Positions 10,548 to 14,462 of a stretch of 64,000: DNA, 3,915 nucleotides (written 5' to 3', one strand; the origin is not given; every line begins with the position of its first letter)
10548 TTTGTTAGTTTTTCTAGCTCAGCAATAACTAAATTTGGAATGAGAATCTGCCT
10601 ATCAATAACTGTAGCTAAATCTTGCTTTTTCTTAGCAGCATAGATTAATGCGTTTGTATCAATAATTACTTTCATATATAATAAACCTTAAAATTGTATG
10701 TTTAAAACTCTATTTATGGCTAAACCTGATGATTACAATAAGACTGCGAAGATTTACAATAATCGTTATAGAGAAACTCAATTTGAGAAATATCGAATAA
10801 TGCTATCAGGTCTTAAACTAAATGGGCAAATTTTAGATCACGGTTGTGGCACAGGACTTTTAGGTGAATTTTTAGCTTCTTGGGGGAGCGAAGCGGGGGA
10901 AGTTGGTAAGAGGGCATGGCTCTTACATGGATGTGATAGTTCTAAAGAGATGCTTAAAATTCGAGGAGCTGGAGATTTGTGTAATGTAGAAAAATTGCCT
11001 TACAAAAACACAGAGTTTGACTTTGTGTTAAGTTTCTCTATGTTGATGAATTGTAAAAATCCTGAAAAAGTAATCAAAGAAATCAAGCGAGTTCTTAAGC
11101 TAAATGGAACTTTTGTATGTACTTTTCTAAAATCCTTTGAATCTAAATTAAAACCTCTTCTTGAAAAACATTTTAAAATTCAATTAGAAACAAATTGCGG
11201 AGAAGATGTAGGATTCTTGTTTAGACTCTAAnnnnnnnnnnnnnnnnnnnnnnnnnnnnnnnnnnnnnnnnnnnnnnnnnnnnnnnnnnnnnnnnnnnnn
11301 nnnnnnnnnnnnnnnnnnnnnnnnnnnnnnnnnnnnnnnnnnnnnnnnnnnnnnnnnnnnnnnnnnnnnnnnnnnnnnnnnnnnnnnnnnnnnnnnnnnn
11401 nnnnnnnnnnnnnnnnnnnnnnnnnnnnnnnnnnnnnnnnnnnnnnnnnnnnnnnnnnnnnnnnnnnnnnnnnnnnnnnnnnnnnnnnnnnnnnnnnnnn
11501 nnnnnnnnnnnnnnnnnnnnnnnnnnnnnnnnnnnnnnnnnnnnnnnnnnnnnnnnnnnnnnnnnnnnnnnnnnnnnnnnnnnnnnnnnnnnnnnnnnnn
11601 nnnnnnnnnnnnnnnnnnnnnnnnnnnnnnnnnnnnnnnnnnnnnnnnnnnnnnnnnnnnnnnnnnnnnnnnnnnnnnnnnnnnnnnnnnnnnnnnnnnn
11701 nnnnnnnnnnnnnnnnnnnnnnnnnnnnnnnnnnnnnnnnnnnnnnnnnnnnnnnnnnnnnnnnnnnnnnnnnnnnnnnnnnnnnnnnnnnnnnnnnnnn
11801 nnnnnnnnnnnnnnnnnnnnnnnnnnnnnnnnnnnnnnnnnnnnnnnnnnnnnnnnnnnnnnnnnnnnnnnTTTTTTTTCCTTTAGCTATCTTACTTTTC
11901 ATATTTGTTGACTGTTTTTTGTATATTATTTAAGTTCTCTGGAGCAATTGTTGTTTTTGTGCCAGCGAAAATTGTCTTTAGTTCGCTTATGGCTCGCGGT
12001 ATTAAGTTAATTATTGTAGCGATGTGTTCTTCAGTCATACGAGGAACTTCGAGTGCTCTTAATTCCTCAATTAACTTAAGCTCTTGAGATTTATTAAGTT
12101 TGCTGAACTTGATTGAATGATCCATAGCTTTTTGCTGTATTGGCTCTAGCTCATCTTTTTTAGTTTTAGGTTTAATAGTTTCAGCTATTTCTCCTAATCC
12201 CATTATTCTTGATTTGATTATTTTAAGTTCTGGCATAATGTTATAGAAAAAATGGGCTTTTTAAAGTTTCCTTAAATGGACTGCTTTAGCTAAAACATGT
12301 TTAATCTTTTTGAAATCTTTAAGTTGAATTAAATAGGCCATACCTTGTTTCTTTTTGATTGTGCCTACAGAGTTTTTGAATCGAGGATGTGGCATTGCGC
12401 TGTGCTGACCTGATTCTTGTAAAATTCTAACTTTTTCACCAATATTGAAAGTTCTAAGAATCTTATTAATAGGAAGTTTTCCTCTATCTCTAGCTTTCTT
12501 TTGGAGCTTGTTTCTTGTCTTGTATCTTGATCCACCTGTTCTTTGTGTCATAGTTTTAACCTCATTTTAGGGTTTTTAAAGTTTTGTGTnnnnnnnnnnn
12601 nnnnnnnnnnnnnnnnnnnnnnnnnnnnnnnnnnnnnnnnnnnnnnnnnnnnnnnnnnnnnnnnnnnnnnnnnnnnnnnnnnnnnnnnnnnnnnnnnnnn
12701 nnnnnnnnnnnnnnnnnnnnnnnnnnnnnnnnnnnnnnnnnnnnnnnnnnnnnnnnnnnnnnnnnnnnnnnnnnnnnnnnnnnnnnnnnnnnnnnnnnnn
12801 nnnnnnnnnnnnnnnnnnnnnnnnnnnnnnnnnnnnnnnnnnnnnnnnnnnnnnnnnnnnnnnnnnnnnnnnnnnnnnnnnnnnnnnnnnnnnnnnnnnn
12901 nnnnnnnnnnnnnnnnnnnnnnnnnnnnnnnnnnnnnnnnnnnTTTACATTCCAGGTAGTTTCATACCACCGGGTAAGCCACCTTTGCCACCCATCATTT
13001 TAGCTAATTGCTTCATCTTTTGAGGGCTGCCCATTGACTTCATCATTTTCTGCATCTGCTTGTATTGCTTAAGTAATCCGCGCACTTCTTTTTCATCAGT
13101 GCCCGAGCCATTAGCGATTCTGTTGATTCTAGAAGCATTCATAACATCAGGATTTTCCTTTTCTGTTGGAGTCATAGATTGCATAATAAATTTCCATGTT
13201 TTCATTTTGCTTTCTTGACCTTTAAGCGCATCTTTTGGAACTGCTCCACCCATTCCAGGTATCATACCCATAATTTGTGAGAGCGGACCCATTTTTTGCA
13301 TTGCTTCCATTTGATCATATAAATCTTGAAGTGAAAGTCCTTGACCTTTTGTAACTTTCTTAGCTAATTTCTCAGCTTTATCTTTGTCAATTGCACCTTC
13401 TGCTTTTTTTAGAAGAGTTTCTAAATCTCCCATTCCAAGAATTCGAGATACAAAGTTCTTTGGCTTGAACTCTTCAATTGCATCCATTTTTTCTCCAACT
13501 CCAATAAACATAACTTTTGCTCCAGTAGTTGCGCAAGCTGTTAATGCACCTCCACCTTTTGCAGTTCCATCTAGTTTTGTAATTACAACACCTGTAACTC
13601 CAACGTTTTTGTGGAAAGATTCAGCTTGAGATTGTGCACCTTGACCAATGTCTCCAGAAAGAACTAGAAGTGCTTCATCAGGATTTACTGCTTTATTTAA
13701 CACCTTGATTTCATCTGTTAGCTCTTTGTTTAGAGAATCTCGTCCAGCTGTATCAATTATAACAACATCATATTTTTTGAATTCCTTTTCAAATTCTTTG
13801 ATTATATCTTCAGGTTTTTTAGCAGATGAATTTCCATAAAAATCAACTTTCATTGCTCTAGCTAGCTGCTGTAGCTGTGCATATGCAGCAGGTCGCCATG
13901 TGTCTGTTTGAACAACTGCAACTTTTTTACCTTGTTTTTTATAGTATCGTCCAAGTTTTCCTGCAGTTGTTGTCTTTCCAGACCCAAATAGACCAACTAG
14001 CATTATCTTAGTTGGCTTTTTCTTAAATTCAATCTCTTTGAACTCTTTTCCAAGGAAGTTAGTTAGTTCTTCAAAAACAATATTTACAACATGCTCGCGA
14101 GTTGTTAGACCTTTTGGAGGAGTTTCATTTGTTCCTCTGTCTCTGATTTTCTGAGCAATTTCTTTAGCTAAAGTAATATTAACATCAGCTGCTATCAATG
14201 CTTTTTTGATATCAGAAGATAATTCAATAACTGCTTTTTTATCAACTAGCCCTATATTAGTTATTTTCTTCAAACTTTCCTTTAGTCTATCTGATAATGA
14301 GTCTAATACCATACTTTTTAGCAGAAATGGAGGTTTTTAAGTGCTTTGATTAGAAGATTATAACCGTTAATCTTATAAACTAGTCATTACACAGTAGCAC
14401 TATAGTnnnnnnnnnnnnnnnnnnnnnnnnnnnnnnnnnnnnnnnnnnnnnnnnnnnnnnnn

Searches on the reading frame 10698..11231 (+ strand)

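Call 35: search_protein_families(library=pfam, proteins=[window:10698-11231:+], max_evalue=0.01)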
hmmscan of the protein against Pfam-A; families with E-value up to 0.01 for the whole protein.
window:10698-11231:+ (177 aa): 11 families
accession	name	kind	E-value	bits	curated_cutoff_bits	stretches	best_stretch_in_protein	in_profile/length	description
PF08241.18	Methyltransf_11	-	5.8e-16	59.3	21.2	1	46-141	1-95/95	Methyltransferase domain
PF13847.12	Methyltransf_31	-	5.6e-14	52.5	27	1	42-145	4-113/145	Methyltransferase domain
PF13649.12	Methyltransf_25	-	4.4e-11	43.8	27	1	45-137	1-97/97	Methyltransferase domain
PF13489.12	Methyltransf_23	-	4.3e-09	36.7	27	1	24-147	4-123/164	Methyltransferase domain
PF08242.18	Methyltransf_12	-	8.4e-08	33.3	30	1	46-139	1-98/98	Methyltransferase domain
PF01209.24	Ubie_methyltran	-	1.4e-06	28.3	20.1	1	35-142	41-152/233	ubiE/COQ5 methyltransferase family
PF05148.21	Methyltransf_8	-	0.00042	20.7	27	1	94-165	110-180/219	Hypothetical methyltransferase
PF07021.18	MetW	-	0.00071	19.7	21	1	32-133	4-102/193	Methionine biosynthesis protein MetW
PF05219.18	DREV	-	0.0014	18.3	26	1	42-144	95-189/265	DREV methyltransferase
PF03848.20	TehB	-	0.0015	18.5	20.4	1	16-135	5-126/193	Tellurite resistance protein TehB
PF05175.20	MTS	-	0.0075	16.4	23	0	34-65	22-55/170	Methyltransferase small domain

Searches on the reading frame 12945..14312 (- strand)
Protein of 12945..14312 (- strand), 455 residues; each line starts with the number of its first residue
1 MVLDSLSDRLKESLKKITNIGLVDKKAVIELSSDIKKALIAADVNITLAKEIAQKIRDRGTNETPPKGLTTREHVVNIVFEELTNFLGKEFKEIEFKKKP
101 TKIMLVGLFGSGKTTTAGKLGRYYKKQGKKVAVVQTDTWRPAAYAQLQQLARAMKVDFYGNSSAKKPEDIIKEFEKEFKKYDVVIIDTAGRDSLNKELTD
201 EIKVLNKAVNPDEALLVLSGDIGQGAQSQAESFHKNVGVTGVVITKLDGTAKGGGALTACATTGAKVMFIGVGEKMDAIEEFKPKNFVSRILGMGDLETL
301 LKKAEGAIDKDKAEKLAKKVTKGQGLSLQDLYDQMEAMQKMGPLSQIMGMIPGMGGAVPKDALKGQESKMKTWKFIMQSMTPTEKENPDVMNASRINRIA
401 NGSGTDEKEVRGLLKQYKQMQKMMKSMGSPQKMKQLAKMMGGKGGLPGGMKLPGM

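Call 35: search_protein_families(library=pfam, proteins=[window:12945-14312:-], max_evalue=0.01)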
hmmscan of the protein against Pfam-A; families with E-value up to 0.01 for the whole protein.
window:12945-14312:- (455 aa): 20 families
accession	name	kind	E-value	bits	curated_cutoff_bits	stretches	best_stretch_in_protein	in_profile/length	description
PF00448.28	SRP54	-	9.2e-66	221.7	22.7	1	101-293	2-196/196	SRP54-type protein, GTPase domain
PF02978.25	SRP_SPB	-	4.5e-34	117.1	27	1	327-424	3-91/91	Signal peptide binding domain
PF02881.24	SRP54_N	-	6.4e-12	46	22.4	1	6-83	1-75/75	SRP54-type protein, helical bundle domain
PF01656.29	CbiA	-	9.4e-08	32.5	25.4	1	110-253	9-89/125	CobQ/CobB/MinD/ParA nucleotide binding domain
PF13479.12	AAA_24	-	6.4e-06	26.6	27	1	100-190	2-74/195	AAA domain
PF13604.12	AAA_30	-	5.7e-05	23.4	27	1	104-226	22-129/191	AAA domain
PF04851.21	ResIII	-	0.00026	21.4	22.5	1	95-197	18-121/164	Type III restriction enzyme, res subunit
PF13401.12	AAA_22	-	0.00035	21.3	27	1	103-207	8-109/130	AAA domain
PF06414.18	Zeta_toxin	-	0.00037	20.4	22.3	1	96-149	12-66/199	Zeta toxin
PF08433.16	KTI12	-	0.00053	20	22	1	103-188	4-78/271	Chromatin associated protein KTI12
PF13614.12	AAA_31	-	0.00069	20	27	0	110-138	12-40/177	AAA domain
PF03029.23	ATP_bind_1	-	0.00087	19.6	27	1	106-138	2-34/240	Conserved hypothetical ATP binding protein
PF00009.33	GTP_EFTU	-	0.00091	19.3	26.5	1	102-250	5-134/188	Elongation factor Tu GTP binding domain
PF03308.22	MeaB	-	0.0016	17.9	23.1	0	101-137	34-70/273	Methylmalonyl Co-A mutase-associated GTPase MeaB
PF01583.26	APS_kinase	-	0.0021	18.6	21.1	1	101-147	3-49/152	Adenylylsulphate kinase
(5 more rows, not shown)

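Call 47: find_homologous_proteins(query=window:12945-14312:-, max_evalue=1e-60)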
Query window:12945-14312:- (455 aa): 7987 proteins with E <= 1e-60 among 8000 candidates; the best 120 are listed.
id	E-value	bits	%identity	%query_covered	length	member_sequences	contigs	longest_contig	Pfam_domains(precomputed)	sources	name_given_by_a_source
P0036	7.4e-289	976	100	100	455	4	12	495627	PF02881.25,PF02978.27,PF13479.13,PF01656.30,PF00448.29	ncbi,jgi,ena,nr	ncbi:signal recognition particle protein [Candidatus Woesearchaeota archaeon]|jgi:signal recognition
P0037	3.1e-262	888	90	100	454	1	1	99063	PF02881.25,PF02978.27,PF01656.30,PF00448.29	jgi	jgi:signal recognition particle subunit SRP54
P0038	8.4e-257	870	89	100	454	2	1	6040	PF02881.25,PF02978.27,PF13479.13,PF01656.30,PF00448.29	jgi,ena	-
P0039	1.4e-254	863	87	96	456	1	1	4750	PF02881.25,PF02978.27,PF01656.30,PF00448.29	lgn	-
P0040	1.5e-251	853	87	100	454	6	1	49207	PF02881.25,PF02978.27,PF00448.29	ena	-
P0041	6.7e-250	847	84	95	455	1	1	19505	PF02881.25,PF02978.27,PF13479.13,PF01656.30,PF00448.29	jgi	jgi:signal recognition particle subunit SRP54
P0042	9.1e-250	847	86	100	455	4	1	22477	PF02881.25,PF02978.27,PF13479.13,PF01656.30,PF00448.29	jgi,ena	jgi:signal recognition particle subunit SRP54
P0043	7.7e-249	844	85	100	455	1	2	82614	PF06414.19,PF02881.25,PF02978.27,PF13479.13,PF01656.30,PF00448.29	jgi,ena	jgi:signal recognition particle subunit SRP54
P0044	7.8e-246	834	85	100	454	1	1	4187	PF02881.25,PF02978.27,PF01656.30,PF00448.29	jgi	-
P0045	1.2e-245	833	85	98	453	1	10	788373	PF02881.25,PF02978.27,PF01656.30,PF00448.29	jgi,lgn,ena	jgi:signal recognition particle subunit SRP54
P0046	2.3e-245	832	84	98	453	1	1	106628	PF02881.25,PF02978.27,PF01656.30,PF00448.29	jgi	-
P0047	2.3e-244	829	84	100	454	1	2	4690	PF02881.25,PF02978.27,PF01656.30,PF00448.29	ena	-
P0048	2.6e-244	829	85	98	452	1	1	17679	PF06414.19,PF02881.25,PF02978.27,PF01656.30,PF00009.34,PF00448.29,PF01583.27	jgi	-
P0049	3.3e-244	828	85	98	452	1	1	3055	PF06414.19,PF02881.25,PF02978.27,PF01656.30,PF00009.34,PF00448.29,PF01583.27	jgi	-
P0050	6.8e-243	824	83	100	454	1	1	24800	PF02881.25,PF02978.27,PF13479.13,PF01656.30,PF08433.17,PF00448.29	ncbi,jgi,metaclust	metaclust:\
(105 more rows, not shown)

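Call 48: find_encoding_contigs(protein=P0036, flank=10000, max_places=10)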
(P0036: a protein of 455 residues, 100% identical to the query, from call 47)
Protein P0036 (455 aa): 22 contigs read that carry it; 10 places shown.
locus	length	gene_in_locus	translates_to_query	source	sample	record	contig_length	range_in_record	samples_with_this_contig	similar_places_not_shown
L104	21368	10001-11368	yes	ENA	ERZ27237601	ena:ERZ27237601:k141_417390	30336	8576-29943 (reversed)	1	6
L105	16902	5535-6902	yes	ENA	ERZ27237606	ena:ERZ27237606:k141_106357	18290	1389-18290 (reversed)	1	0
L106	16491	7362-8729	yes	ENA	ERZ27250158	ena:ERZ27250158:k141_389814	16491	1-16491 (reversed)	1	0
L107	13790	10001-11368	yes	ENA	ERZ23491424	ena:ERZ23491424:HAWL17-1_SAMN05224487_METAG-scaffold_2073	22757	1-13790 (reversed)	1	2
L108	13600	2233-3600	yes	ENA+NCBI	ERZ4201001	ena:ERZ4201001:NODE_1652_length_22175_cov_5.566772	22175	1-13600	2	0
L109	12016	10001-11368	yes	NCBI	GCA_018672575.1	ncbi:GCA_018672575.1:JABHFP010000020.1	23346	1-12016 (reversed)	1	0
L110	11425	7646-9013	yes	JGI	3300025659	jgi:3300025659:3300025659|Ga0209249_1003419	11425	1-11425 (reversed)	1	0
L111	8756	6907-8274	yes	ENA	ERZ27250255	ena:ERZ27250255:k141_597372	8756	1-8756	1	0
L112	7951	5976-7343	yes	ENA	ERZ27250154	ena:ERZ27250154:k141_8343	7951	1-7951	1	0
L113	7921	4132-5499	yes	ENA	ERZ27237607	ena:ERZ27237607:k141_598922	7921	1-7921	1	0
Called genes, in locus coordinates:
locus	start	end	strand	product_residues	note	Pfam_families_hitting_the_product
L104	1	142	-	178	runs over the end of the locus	?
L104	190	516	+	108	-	-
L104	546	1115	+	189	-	PF00924:MS_channel_2nd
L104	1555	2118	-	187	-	PF02475:TRM5-TYW2_MTfase (weak), PF03602:Cons_hypoth95, PF02005:TRM (weak), PF05175:MTS, PF06325:PrmA, PF13847:Methyltransf_31, PF08241:Methyltransf_11, PF13649:Methyltransf_25, +5 more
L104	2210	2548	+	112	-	-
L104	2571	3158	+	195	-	PF01090:Ribosomal_S19e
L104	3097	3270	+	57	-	-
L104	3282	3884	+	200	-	PF01198:Ribosomal_L31e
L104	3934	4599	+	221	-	PF01912:eIF-6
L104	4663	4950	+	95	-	PF01775:Ribosomal_L18A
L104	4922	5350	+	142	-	PF02996:Prefoldin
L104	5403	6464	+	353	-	PF02881:SRP54_N (weak), PF13604:AAA_30 (weak), PF00448:SRP54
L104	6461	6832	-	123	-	-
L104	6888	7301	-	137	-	-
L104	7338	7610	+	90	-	-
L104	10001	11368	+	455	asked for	PF02881:SRP54_N, PF00448:SRP54, PF13479:AAA_24 (faint), PF01656:CbiA (weak), PF02978:SRP_SPB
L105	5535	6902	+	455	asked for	PF02881:SRP54_N, PF00448:SRP54, PF13479:AAA_24 (faint), PF01656:CbiA (weak), PF02978:SRP_SPB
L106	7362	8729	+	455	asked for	PF02881:SRP54_N, PF00448:SRP54, PF13479:AAA_24 (faint), PF01656:CbiA (weak), PF02978:SRP_SPB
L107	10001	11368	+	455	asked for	PF02881:SRP54_N, PF00448:SRP54, PF13479:AAA_24 (faint), PF01656:CbiA (weak), PF02978:SRP_SPB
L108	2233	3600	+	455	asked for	PF02881:SRP54_N, PF00448:SRP54, PF13479:AAA_24 (faint), PF01656:CbiA (weak), PF02978:SRP_SPB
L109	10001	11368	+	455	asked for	PF02881:SRP54_N, PF00448:SRP54, PF13479:AAA_24 (faint), PF01656:CbiA (weak), PF02978:SRP_SPB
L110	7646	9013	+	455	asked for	PF02881:SRP54_N, PF00448:SRP54, PF13479:AAA_24 (faint), PF01656:CbiA (weak), PF02978:SRP_SPB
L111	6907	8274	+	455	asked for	PF02881:SRP54_N, PF00448:SRP54, PF13479:AAA_24 (faint), PF01656:CbiA (weak), PF02978:SRP_SPB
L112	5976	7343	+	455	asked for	PF02881:SRP54_N, PF00448:SRP54, PF13479:AAA_24 (faint), PF01656:CbiA (weak), PF02978:SRP_SPB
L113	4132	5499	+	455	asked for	PF02881:SRP54_N, PF00448:SRP54, PF13479:AAA_24 (faint), PF01656:CbiA (weak), PF02978:SRP_SPB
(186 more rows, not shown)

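Call 49: find_encoding_contigs(protein=P0037, flank=10000, max_places=2)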
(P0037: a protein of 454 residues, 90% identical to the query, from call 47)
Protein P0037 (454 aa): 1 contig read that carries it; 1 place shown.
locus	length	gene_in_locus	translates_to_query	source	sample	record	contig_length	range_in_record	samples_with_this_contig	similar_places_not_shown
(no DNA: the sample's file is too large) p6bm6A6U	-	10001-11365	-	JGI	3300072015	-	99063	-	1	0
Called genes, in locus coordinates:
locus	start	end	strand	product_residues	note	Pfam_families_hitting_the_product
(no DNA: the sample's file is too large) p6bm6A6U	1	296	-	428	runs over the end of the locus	PF01336:tRNA_anti-codon, PF00152:tRNA-synt_2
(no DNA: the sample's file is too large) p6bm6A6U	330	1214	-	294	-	PF01926:MMR_HSR1, PF02421:FeoB_N (weak), PF02824:TGS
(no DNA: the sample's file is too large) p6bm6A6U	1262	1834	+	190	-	PF00924:MS_channel_2nd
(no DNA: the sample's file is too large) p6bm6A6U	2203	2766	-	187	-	PF02475:TRM5-TYW2_MTfase, PF03602:Cons_hypoth95 (weak), PF02005:TRM (weak), PF05175:MTS, PF06325:PrmA, PF13847:Methyltransf_31, PF08241:Methyltransf_11, PF13649:Methyltransf_25, +3 more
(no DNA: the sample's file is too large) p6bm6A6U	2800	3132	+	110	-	-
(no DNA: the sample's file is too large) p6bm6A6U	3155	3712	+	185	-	PF01090:Ribosomal_S19e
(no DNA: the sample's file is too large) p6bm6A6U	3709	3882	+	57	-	-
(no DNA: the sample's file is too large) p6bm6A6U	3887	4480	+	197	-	PF01198:Ribosomal_L31e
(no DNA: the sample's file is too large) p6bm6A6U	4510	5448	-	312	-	-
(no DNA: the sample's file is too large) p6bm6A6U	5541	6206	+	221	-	PF01912:eIF-6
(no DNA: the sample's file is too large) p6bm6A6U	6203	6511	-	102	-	-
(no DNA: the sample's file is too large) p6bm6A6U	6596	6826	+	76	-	PF01775:Ribosomal_L18A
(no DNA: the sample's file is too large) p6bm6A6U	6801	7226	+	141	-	PF02996:Prefoldin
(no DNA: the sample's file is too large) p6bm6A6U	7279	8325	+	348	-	PF02881:SRP54_N, PF13604:AAA_30 (weak), PF00448:SRP54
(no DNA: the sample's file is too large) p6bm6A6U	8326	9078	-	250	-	-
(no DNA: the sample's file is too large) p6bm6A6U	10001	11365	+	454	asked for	PF02881:SRP54_N, PF00448:SRP54, PF01656:CbiA (weak), PF02978:SRP_SPB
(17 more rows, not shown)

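Call 50: find_encoding_contigs(protein=P0040, flank=10000, max_places=2)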
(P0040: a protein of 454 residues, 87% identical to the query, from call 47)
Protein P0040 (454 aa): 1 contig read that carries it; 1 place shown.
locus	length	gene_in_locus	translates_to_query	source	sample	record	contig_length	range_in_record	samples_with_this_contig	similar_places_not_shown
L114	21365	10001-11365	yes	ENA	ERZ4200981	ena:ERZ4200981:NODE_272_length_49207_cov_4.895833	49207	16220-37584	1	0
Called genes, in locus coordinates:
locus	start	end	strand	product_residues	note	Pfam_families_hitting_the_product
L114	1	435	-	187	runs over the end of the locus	PF02475:TRM5-TYW2_MTfase (weak), PF03602:Cons_hypoth95, PF01170:UPF0020 (weak), PF13489:Methyltransf_23 (weak), PF05175:MTS, PF06325:PrmA, PF13847:Methyltransf_31, PF13649:Methyltransf_25, +2 more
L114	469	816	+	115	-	-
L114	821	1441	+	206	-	PF01090:Ribosomal_S19e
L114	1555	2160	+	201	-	PF01198:Ribosomal_L31e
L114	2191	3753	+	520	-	PF19289:PmbA_TldD_3rd (weak)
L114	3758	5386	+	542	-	-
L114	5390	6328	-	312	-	-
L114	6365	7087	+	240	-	PF01912:eIF-6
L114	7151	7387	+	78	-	PF01775:Ribosomal_L18A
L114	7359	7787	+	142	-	PF02996:Prefoldin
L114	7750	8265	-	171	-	-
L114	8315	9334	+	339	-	PF02881:SRP54_N, PF13604:AAA_30 (weak), PF06414:Zeta_toxin (weak), PF00448:SRP54, PF13207:AAA_17 (weak)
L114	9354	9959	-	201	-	-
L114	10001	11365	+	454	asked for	PF02881:SRP54_N, PF00448:SRP54, PF02978:SRP_SPB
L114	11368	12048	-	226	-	-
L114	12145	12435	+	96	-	PF01157:Ribosomal_L21e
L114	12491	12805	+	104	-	PF03874:RNA_pol_Rpb4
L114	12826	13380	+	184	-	PF04919:DUF655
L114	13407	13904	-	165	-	PF01209:Ubie_methyltran (weak), PF13489:Methyltransf_23, PF13847:Methyltransf_31, PF08241:Methyltransf_11, PF08242:Methyltransf_12, PF13649:Methyltransf_25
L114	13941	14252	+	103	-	PF01850:PIN (faint), PF18477:PIN_9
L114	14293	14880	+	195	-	PF03876:SHS2_Rpb7-N, PF00575:S1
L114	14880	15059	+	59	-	PF06093:Spt4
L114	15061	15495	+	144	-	PF01282:Ribosomal_S24e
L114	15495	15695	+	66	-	PF01599:Ribosomal_S27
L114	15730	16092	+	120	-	-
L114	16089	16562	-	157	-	-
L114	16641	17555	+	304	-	PF01916:DS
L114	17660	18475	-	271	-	PF02475:TRM5-TYW2_MTfase, PF05185:PRMT5 (weak), PF06325:PrmA, PF00398:RrnaAD (weak), PF05175:MTS, PF13847:Methyltransf_31, PF08241:Methyltransf_11, PF13649:Methyltransf_25, +3 more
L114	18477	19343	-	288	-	PF14023:Bestrophin-like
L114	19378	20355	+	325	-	PF00814:TsaD, PF22521:HypF_C_2 (weak)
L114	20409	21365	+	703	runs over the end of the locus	PF01935:DUF87, PF05872:HerA_C (faint)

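Call 51: find_encoding_contigs(protein=P0038, flank=10000, max_places=2)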
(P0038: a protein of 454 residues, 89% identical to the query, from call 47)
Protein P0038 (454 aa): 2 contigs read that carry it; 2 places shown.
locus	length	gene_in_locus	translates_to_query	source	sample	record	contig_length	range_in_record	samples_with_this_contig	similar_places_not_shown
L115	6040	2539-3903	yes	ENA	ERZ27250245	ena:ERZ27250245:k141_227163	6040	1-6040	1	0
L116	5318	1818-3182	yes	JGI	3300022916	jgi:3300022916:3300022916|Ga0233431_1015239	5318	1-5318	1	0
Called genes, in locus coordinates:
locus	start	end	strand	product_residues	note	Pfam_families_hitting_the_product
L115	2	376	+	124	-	?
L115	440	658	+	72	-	PF01775:Ribosomal_L18A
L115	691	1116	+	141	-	PF02996:Prefoldin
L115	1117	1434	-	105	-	-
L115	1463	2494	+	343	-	PF02881:SRP54_N, PF06414:Zeta_toxin (weak), PF13604:AAA_30 (weak), PF00448:SRP54, PF02492:cobW (weak), PF13207:AAA_17 (weak)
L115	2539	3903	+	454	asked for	PF02881:SRP54_N, PF00448:SRP54, PF13479:AAA_24 (faint), PF01656:CbiA (weak), PF02978:SRP_SPB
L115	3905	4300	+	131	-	-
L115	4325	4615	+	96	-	PF01157:Ribosomal_L21e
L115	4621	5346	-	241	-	-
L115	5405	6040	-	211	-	?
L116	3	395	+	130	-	?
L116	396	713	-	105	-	-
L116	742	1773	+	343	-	PF02881:SRP54_N, PF06414:Zeta_toxin (weak), PF13604:AAA_30 (weak), PF00448:SRP54, PF02492:cobW (weak), PF13207:AAA_17 (weak)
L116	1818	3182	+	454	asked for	PF02881:SRP54_N, PF00448:SRP54, PF13479:AAA_24 (faint), PF01656:CbiA (weak), PF02978:SRP_SPB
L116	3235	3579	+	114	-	-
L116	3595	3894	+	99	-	PF01157:Ribosomal_L21e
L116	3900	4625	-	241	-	-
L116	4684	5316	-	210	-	?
